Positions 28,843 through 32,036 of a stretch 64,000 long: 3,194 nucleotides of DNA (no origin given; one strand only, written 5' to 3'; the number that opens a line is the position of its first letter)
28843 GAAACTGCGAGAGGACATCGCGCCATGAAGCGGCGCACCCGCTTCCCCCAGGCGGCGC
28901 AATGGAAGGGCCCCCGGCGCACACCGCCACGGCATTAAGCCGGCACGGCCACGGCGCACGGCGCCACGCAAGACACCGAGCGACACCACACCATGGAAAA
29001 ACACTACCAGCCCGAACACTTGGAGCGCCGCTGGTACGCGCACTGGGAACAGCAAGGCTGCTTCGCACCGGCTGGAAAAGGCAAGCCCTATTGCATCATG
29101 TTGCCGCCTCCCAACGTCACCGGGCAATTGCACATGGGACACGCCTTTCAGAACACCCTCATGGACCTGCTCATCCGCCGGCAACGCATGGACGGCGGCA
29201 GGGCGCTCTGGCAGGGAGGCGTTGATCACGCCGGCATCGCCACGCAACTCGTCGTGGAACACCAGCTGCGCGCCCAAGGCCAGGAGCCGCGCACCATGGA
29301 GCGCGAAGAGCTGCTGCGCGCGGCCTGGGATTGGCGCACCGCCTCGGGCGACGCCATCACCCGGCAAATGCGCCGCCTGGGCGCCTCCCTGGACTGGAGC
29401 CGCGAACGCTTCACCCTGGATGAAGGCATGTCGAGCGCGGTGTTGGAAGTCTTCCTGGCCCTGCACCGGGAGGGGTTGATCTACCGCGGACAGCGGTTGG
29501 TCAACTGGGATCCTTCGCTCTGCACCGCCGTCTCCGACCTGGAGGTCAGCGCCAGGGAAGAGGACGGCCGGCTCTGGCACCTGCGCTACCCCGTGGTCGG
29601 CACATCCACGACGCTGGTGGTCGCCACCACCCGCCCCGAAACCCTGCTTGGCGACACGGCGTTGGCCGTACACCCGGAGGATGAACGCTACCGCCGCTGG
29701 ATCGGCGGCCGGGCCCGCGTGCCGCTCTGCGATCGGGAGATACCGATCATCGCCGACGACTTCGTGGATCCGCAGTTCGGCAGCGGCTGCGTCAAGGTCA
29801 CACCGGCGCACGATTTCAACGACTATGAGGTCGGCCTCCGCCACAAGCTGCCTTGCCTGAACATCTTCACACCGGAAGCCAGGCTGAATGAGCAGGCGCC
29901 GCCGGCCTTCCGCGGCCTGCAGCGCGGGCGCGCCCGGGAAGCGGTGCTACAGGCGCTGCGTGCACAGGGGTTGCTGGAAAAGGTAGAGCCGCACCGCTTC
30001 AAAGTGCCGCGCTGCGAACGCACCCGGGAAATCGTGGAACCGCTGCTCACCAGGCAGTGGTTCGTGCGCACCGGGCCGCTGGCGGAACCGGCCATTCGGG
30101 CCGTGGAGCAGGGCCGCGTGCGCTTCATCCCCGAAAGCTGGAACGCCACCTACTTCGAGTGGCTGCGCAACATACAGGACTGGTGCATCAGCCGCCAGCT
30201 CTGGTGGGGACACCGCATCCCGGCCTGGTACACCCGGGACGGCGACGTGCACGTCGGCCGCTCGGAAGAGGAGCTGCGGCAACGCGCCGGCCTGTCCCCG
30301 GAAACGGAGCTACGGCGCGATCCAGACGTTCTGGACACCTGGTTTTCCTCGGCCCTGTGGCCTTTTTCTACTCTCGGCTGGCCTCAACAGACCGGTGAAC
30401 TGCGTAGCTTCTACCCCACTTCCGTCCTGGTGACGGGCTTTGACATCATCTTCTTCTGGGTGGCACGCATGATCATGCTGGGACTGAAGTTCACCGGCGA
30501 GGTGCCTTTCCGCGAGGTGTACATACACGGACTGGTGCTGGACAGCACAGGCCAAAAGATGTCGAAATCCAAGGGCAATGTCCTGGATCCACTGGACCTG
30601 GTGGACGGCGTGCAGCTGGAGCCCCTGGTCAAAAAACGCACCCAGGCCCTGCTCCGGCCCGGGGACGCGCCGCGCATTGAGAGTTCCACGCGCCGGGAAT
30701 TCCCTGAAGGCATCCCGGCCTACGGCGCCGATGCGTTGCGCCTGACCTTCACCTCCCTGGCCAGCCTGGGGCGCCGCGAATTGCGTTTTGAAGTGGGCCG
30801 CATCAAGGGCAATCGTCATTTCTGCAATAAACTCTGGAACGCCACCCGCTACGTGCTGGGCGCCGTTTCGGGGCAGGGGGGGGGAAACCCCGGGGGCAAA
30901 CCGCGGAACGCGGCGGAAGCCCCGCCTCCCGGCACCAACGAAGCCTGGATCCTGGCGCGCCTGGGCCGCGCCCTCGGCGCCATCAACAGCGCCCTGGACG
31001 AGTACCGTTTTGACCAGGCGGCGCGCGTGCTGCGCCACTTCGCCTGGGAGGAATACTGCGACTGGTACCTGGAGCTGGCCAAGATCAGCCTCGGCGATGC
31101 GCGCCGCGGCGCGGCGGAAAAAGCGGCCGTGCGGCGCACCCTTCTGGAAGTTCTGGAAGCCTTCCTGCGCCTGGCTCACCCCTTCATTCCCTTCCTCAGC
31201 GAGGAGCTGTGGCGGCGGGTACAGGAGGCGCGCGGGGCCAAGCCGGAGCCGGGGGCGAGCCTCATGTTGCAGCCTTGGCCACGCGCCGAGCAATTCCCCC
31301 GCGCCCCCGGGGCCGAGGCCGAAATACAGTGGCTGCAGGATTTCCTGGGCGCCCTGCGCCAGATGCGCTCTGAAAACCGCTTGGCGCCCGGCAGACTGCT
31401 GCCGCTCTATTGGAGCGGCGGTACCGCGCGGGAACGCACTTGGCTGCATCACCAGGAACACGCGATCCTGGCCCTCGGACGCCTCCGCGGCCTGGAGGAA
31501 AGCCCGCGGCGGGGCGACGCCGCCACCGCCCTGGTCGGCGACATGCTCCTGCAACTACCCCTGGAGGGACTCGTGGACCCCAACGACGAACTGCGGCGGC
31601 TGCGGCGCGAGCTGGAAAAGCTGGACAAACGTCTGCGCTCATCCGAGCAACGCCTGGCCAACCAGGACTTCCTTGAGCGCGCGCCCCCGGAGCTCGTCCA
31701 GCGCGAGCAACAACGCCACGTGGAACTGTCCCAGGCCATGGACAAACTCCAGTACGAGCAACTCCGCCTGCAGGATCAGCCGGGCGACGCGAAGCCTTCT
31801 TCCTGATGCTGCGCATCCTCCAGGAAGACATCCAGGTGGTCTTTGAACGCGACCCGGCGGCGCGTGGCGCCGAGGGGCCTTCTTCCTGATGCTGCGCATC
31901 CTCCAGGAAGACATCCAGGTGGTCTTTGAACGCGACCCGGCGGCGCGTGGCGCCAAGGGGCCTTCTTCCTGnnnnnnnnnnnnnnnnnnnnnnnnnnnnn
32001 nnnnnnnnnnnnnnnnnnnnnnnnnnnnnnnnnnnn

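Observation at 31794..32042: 83-bp tandem triplication covering the valS stop codon and the cysE start codon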

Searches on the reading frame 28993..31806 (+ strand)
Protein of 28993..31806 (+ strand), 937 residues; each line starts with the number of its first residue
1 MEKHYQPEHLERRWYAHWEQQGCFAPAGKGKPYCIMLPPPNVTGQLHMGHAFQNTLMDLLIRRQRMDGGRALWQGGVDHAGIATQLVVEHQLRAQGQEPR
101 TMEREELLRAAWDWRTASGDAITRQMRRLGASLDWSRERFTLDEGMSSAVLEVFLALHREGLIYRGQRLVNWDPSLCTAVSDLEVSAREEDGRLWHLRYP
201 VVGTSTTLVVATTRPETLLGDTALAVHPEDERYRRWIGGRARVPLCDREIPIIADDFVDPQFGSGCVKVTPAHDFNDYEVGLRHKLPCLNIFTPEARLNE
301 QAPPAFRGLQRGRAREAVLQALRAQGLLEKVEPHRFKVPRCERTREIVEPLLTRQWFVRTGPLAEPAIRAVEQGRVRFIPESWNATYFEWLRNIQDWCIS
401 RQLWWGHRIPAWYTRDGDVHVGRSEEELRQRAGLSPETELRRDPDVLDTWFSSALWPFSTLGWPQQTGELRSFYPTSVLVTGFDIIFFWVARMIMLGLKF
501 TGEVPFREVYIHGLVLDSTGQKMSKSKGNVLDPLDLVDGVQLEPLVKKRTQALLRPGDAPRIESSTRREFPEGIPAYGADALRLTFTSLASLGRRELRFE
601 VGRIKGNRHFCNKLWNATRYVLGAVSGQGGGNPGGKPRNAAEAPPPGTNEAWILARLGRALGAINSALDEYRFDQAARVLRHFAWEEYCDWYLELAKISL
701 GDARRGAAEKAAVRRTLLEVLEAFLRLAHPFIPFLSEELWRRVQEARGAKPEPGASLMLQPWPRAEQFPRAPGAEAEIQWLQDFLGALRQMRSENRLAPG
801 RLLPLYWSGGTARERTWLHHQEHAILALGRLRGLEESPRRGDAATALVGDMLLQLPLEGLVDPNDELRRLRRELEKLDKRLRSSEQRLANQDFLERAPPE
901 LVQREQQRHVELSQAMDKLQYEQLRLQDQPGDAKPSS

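Call 8: find_encoding_contigs(protein=window:28993-31806:+, flank=5000, max_places=10)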
Protein window:28993-31806:+ (937 aa): 3 contigs read that carry it; 1 place shown.
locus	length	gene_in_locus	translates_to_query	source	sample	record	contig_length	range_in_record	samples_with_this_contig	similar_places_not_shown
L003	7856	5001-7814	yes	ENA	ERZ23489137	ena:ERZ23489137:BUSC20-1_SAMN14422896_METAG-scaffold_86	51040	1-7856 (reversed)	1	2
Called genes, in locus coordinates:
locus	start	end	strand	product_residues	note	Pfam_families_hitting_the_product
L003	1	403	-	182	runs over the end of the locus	-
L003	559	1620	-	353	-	PF03739:LptF_LptG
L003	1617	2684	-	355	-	PF03739:LptF_LptG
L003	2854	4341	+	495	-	PF02789:Peptidase_M17_N, PF00883:Peptidase_M17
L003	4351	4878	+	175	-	PF04364:DNA_pol3_chi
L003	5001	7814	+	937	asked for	PF00133:tRNA-synt_1, PF09334:tRNA-synt_1g (faint), PF13603:tRNA-synt_1_2 (weak), PF08264:Anticodon_1, PF10458:Val_tRNA-synt_C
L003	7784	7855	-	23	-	?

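Call 17: list_cluster_members(proteins=[window:28993-31806:+, window:31972-32727:+])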
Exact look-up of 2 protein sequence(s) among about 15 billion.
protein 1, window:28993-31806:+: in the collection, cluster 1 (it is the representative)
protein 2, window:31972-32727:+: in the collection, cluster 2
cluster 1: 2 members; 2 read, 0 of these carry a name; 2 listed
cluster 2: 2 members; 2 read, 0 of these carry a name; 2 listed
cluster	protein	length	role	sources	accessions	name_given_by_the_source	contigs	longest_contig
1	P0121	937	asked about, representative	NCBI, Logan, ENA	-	-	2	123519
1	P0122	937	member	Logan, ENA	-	-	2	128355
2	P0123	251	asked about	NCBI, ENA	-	-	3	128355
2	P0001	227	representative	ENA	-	-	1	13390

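Call 31: search_protein_families(library=ncbifam, proteins=[window:28993-31806:+], max_evalue=0.001)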
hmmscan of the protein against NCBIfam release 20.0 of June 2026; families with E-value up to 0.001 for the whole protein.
window:28993-31806:+ (937 aa): 16 families
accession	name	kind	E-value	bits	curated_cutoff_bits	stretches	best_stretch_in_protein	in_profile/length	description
NF004349.1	PRK05729.1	equivalog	0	1158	704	1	2-920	1-857/860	valine--tRNA ligase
TIGR00422.1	valS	equivalog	0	1033.9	612.1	1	1-907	1-860/863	valine--tRNA ligase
NF011492.0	PRK14900.1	equivalog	1.3e-303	1009.9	1783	1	2-926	10-893/1044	valine--tRNA ligase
NF009687.0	PRK13208.1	equivalog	2.5e-157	525.4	738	2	1-538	6-550/801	valine--tRNA ligase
TIGR00392.1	ileS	equivalog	1.6e-101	341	621.4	2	251-795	312-836/861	isoleucine--tRNA ligase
NF000540.1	alt_ValS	exception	1.4e-94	317.6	900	2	7-538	6-590/827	valine--tRNA ligase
NF008957.0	PRK12300.1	subfamily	1.8e-47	161.9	677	3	5-231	4-241/946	leucine--tRNA ligase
NF040702.1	ileS_w_GNAT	exception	1.8e-43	148.4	1999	2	242-539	484-797/1100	isoleucine--tRNA ligase, N-acetyltransferase domain-containing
NF000258.1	MupB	exception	3.8e-43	147.5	1900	2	252-538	298-603/1033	mupirocin-resistant isoleucine--tRNA ligase MupB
TIGR00395.1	leuS_arch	equivalog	6.3e-38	130.4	648.5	2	9-231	2-235/938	leucine--tRNA ligase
NF000257.1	MupA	exception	1.8e-37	128.6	1900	4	253-419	295-459/1024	mupirocin-resistant isoleucine--tRNA ligase MupA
TIGR00396.1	leuS_bact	equivalog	1.8e-36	125.6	548.4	2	5-201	1-181/843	leucine--tRNA ligase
TIGR00398.1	metG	equivalog_domain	4.4e-15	55.4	336.35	1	327-411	155-242/530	methionine--tRNA ligase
NF008900.0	PRK12267.1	equivalog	4.3e-12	45.3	598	1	446-542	224-319/648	methionine--tRNA ligase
NF001100.0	PRK00133.1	equivalog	1.7e-09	36.8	587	0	40-90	14-64/676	methionine--tRNA ligase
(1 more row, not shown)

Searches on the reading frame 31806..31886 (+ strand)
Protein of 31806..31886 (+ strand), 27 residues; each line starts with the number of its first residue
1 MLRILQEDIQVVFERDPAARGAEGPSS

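Call 31: search_protein_families(library=ncbifam, proteins=[window:31806-31886:+], max_evalue=0.001)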
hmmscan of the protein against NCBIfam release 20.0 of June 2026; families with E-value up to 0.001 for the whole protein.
seq(27 aa): 0 families
